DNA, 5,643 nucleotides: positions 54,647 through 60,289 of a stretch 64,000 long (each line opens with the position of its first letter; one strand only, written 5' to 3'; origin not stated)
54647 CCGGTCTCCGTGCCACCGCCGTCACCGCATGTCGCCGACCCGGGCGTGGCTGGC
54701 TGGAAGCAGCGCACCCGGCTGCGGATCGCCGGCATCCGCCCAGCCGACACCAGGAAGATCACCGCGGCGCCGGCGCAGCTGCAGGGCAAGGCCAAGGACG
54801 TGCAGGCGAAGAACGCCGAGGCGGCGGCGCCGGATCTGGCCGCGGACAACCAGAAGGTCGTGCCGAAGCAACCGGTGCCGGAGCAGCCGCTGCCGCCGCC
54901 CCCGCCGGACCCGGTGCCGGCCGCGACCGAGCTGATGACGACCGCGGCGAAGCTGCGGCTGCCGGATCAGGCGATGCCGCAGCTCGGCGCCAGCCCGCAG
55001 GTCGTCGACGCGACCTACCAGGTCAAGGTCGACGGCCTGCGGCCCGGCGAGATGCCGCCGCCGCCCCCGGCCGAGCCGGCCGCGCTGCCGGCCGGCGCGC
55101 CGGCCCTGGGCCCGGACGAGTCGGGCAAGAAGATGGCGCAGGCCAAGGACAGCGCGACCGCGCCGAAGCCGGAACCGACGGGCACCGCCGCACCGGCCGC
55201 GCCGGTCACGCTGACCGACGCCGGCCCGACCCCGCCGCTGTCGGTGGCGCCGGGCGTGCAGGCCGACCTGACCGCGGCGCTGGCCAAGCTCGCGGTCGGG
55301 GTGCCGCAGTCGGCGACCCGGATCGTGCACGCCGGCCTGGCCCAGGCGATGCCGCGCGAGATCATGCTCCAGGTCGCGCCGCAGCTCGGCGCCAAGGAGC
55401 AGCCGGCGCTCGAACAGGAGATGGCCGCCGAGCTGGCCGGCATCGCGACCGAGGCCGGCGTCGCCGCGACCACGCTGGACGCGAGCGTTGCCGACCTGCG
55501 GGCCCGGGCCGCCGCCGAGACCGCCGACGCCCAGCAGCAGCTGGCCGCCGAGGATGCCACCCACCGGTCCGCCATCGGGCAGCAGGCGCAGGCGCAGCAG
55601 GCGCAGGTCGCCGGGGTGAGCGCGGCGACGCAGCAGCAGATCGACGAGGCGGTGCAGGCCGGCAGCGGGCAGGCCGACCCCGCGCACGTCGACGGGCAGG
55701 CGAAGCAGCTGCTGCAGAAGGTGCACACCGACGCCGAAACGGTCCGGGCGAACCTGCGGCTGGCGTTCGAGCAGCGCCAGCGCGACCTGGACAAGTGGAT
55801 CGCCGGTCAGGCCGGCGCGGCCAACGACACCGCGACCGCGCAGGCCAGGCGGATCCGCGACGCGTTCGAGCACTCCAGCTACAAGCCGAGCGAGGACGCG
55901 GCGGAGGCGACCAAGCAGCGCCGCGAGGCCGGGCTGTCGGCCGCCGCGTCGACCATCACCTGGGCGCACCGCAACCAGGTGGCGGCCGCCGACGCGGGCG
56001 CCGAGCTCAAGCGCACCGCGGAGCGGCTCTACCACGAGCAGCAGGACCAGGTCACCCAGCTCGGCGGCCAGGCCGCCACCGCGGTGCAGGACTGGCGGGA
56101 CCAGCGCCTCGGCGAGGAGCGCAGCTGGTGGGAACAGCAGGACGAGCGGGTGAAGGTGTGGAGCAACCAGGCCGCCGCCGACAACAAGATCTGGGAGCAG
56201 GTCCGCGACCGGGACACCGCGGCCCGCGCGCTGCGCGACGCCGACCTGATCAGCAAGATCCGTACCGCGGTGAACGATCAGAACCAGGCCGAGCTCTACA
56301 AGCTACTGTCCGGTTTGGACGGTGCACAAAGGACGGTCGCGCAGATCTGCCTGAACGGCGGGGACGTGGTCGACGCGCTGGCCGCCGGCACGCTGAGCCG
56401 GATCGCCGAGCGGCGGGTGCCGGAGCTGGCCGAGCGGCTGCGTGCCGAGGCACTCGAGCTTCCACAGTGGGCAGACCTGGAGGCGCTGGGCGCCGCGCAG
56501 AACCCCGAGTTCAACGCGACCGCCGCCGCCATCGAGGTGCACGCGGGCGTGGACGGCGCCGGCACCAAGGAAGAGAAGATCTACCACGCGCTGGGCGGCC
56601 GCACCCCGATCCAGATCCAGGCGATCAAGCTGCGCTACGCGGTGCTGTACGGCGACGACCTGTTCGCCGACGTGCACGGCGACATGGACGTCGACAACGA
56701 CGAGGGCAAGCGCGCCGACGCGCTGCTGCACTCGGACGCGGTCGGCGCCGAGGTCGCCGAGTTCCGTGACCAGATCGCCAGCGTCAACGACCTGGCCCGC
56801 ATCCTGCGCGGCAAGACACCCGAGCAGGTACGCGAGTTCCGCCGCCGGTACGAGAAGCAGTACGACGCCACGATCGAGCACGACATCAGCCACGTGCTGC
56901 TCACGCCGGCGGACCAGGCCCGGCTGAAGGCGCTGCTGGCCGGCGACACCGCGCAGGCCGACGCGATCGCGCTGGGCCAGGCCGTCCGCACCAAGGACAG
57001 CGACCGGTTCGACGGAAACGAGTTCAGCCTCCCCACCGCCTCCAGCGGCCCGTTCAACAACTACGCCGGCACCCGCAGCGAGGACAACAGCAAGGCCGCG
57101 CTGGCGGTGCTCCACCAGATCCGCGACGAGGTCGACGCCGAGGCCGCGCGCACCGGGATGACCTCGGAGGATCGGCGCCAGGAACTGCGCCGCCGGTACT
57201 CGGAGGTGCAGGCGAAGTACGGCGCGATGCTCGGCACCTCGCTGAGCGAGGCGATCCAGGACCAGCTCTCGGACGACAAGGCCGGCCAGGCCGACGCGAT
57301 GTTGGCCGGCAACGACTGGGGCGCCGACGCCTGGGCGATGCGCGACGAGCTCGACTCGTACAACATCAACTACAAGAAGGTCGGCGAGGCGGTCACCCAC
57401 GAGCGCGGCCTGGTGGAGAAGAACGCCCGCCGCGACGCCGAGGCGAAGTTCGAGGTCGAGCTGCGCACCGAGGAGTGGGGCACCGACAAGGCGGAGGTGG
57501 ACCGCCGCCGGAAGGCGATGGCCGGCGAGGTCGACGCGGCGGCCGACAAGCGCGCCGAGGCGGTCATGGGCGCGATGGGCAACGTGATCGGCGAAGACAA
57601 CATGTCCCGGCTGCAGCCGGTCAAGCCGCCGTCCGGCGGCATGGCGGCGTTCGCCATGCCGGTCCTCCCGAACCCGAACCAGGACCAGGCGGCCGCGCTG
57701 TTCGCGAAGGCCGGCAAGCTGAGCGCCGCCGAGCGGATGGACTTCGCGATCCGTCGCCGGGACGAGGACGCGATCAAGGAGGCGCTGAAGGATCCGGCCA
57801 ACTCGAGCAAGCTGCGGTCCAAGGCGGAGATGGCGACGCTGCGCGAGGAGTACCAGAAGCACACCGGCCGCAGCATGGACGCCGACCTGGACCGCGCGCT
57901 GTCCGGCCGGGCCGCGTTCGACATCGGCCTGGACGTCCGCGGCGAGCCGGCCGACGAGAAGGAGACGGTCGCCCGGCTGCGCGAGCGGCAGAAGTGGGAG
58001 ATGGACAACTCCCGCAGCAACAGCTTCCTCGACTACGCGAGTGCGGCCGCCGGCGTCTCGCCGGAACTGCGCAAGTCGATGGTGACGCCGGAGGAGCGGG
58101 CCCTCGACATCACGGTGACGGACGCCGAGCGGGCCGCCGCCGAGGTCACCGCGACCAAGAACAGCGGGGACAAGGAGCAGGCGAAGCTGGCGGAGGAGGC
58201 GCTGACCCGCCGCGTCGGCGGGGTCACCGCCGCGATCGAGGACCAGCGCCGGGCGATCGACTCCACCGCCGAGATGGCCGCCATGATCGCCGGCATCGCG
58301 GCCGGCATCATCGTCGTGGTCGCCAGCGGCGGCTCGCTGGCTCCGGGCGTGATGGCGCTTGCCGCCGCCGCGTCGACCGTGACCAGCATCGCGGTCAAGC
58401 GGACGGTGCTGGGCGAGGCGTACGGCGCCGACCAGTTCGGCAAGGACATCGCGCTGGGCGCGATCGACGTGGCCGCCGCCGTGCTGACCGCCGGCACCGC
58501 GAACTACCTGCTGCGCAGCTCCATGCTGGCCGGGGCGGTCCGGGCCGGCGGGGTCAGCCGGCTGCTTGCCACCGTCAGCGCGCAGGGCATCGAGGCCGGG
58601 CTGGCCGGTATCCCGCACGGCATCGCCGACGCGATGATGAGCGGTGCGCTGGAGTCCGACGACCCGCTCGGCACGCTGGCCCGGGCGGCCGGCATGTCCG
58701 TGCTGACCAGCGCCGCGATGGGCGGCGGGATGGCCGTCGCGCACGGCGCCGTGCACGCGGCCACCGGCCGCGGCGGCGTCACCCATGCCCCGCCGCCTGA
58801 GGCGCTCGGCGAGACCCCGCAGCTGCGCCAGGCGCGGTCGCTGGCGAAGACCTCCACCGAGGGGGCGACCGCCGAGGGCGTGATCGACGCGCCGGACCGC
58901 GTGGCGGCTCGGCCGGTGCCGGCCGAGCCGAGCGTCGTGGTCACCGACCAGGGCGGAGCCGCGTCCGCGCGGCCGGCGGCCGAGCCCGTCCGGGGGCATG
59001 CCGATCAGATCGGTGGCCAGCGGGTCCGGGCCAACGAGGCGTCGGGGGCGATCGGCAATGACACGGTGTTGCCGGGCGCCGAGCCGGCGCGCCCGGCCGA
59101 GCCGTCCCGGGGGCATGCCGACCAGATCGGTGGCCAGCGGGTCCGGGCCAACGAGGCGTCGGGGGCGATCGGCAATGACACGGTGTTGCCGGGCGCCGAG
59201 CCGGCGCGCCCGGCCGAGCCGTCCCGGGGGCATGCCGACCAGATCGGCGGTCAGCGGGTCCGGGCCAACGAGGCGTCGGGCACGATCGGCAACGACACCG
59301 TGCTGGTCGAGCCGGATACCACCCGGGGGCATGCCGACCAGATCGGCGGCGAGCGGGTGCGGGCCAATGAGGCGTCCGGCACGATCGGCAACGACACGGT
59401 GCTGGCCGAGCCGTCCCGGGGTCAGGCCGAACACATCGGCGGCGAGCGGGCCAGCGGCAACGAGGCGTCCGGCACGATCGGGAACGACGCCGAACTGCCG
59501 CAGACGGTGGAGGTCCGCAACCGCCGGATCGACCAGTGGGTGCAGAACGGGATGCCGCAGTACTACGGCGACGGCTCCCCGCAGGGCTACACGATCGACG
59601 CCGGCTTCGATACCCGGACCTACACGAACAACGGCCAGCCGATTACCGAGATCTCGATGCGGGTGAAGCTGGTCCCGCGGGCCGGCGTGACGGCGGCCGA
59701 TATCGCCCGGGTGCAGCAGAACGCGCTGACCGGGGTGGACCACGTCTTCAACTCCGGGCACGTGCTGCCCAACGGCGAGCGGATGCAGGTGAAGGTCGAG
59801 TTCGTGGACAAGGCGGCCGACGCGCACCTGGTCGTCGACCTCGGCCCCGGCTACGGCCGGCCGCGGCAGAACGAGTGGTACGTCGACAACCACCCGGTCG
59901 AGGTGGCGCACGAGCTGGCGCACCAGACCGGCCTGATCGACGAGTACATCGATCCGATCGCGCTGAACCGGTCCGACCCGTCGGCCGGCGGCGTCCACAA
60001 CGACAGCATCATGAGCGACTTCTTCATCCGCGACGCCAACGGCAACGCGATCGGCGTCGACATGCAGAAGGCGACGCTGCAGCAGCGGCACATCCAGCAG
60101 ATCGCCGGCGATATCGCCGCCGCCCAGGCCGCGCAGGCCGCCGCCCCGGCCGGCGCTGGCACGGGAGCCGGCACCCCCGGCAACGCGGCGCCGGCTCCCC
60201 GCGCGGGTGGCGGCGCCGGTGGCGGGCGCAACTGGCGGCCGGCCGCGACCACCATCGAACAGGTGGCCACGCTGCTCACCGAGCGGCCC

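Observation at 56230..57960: Annexin-like repeats embedded in the giant protein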

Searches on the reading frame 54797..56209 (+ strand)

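Call 52: search_protein_families(library=pfam, proteins=[window:54797-56209:+], max_evalue=1)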
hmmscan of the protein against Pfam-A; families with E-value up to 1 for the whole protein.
window:54797-56209:+ (471 aa): 1 family
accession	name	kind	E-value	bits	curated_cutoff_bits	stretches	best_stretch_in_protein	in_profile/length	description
PF01442.23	Apolipoprotein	-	3.8e-05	23.9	90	1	223-336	71-186/190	Apolipoprotein A1/A4/E domain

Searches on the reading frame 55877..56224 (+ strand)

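Call 8: search_protein_families(library=pfam, proteins=[window:55877-56224:+], max_evalue=10)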
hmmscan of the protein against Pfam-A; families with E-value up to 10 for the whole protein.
seq(116 aa): 2 families
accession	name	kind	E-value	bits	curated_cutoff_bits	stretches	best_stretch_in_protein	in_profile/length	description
PF18852.6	LPD34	-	0.013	15.6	27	1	38-103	11-76/213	Large polyvalent protein associated domain 34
PF24336.1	DUF7504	-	0.23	12.3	27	1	8-77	41-108/179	Family of unknown function (DUF7504)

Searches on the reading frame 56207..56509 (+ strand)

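Call 8: search_protein_families(library=pfam, proteins=[window:56207-56509:+], max_evalue=10)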
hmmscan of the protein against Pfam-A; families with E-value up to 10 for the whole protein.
seq(101 aa): 1 family
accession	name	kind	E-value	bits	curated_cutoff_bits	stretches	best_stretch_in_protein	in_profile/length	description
PF19026.7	UBA_HYPK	-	0.7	9.8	27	1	50-60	29-39/41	HYPK UBA domain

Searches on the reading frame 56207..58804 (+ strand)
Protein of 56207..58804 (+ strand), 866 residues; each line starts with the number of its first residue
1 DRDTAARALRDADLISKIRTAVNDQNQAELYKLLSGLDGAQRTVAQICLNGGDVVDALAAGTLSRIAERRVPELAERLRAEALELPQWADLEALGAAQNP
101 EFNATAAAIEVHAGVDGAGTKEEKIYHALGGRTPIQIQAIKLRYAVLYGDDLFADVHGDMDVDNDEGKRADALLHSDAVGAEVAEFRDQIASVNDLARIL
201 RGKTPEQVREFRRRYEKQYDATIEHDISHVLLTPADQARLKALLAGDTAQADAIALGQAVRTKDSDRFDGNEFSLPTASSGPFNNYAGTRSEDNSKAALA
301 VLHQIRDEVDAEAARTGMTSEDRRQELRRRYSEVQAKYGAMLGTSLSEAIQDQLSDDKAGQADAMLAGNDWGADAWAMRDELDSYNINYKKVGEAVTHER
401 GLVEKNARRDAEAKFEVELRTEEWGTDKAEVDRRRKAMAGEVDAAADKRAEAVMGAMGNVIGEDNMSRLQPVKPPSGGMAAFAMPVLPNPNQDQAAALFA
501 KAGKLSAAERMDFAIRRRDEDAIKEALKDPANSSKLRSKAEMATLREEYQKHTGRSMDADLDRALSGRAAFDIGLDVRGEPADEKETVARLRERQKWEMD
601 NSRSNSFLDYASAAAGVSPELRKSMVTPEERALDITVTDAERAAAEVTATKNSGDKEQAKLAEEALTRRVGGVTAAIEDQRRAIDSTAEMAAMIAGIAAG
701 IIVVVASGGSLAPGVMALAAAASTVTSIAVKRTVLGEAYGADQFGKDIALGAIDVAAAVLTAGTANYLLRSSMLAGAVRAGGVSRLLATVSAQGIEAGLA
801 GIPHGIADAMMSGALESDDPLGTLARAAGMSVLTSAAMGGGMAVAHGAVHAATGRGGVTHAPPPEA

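Call 37: find_related_loci(query=window:56207-58804:+, collection=genome_contigs, flank=10000)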
Query window:56207-58804:+ (866 aa) in genome_contigs; peptide patterns used: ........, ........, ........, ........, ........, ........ (x = any residue, [..] = any of these).
20 stretches matched a pattern; 1 encode a relative of the query (tblastn E <= 1e-3); 1 distinct loci.
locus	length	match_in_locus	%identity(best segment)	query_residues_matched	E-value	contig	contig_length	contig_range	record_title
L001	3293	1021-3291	89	1-752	0e+0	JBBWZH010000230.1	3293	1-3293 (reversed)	MAG: Mycobacteriales bacterium isolate Holy_96 scaffold_1074788, whole genome shotgun sequence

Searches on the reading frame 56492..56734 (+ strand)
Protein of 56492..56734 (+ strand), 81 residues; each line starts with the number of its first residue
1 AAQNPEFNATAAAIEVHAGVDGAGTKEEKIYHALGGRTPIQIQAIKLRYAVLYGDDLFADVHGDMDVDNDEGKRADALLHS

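Call 8: search_protein_families(library=pfam, proteins=[window:56492-56734:+], max_evalue=10)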
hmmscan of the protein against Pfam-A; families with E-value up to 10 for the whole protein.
seq(81 aa): 1 family
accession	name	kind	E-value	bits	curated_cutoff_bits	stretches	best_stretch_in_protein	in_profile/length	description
PF00191.25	Annexin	-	1e-09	38.8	25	1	12-66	3-56/66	Annexin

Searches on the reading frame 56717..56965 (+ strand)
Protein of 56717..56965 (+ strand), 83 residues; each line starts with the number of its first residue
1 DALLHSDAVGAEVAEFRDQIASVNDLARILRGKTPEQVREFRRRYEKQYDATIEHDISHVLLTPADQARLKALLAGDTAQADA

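Call 8: search_protein_families(library=pfam, proteins=[window:56717-56965:+], max_evalue=10)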
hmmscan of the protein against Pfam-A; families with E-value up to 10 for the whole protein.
seq(83 aa): 4 families
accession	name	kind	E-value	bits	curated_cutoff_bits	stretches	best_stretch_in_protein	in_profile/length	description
PF00191.25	Annexin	-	0.0018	18.7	25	1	24-58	18-52/66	Annexin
PF17932.6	TetR_C_24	-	0.019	15.7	26.4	1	13-68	19-74/114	Tetracyclin repressor-like, C-terminal domain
PF01466.24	Skp1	-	0.035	14.4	22.3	1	26-41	11-26/48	Skp1 family, dimerisation domain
PF12261.14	T_hemolysin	-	0.051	13.8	27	1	41-75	14-49/174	Thermostable hemolysin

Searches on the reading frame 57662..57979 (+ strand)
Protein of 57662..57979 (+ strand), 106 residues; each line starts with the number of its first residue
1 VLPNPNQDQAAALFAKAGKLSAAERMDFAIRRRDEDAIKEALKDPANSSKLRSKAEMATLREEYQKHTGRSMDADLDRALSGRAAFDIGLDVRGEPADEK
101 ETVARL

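Call 8: search_protein_families(library=pfam, proteins=[window:57662-57979:+], max_evalue=10)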
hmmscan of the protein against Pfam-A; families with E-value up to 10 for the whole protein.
seq(106 aa): 1 family
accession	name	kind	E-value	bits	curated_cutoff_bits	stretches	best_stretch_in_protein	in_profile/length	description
PF00191.25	Annexin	-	2.1e-05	24.9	25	1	52-82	27-57/66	Annexin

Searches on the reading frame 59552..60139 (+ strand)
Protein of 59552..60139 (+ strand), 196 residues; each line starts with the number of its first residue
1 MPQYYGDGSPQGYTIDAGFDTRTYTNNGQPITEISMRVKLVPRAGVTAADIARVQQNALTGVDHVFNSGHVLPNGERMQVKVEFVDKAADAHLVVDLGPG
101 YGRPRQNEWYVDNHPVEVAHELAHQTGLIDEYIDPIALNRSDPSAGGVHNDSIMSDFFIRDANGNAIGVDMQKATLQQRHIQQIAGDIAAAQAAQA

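Call 52: search_protein_families(library=pfam, proteins=[window:59552-60139:+], max_evalue=1)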
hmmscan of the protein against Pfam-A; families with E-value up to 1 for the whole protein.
window:59552-60139:+ (196 aa): 1 family
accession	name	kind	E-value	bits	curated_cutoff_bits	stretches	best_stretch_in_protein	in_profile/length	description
PF12725.13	DUF3810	-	0.058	13.2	28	1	113-131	189-207/311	Protein of unknown function (DUF3810)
